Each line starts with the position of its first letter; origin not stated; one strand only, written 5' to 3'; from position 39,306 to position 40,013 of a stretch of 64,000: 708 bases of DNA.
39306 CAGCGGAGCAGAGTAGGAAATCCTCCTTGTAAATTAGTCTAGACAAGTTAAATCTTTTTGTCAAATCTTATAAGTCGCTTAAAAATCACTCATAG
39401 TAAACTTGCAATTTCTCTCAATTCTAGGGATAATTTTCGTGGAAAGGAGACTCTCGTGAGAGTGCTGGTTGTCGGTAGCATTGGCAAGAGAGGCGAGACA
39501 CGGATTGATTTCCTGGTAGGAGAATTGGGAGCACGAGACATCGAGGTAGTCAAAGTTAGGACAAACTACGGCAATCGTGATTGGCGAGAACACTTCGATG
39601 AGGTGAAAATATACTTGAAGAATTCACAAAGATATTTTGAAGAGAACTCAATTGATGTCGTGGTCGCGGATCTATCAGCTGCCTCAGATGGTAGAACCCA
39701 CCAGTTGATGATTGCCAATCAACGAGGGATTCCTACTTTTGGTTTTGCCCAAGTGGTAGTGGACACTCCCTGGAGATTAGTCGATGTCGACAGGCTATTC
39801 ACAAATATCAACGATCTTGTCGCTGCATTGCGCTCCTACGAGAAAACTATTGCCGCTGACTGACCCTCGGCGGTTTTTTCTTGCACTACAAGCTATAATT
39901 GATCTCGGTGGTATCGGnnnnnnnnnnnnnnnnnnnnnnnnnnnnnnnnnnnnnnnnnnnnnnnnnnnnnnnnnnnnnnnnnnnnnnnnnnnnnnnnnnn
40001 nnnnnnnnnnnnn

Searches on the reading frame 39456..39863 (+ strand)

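Call 3: search_protein_families(library=pfam, proteins=[window:39456-39863:+], max_evalue=1)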
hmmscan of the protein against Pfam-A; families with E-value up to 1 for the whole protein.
window:39456-39863:+ (135 aa): 1 family
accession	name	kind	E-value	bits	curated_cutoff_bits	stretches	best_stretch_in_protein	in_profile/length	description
PF19052.5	BRINP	-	0.12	11.4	27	1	38-98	296-354/448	BMP/retinoic acid-inducible neural-specific protein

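Call 7: search_protein_families(library=ncbifam, proteins=[window:39456-39863:+], max_evalue=1)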
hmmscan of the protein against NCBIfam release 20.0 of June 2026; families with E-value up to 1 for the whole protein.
window:39456-39863:+ (135 aa): 1 family
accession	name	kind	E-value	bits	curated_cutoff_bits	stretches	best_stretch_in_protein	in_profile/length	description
NF005969.0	PRK08057.1-3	equivalog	9.2e-05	22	302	1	54-129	173-241/243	cobalt-precorrin-6A reductase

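Call 24: search_protein_families(library=phrogs, proteins=[window:39456-39863:+], max_evalue=1)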
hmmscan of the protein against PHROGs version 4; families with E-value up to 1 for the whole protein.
window:39456-39863:+ (135 aa): 2 families
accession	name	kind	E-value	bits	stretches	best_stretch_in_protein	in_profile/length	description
phrog_17209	-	unknown function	0.013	16.5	1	42-75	194-227/234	-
phrog_10779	-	unknown function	0.059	14.5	1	24-48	8-32/59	-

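Call 25: search_protein_families(library=padloc, proteins=[window:39456-39863:+], max_evalue=1)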
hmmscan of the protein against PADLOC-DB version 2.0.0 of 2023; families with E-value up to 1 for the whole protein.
window:39456-39863:+ (135 aa): 0 families
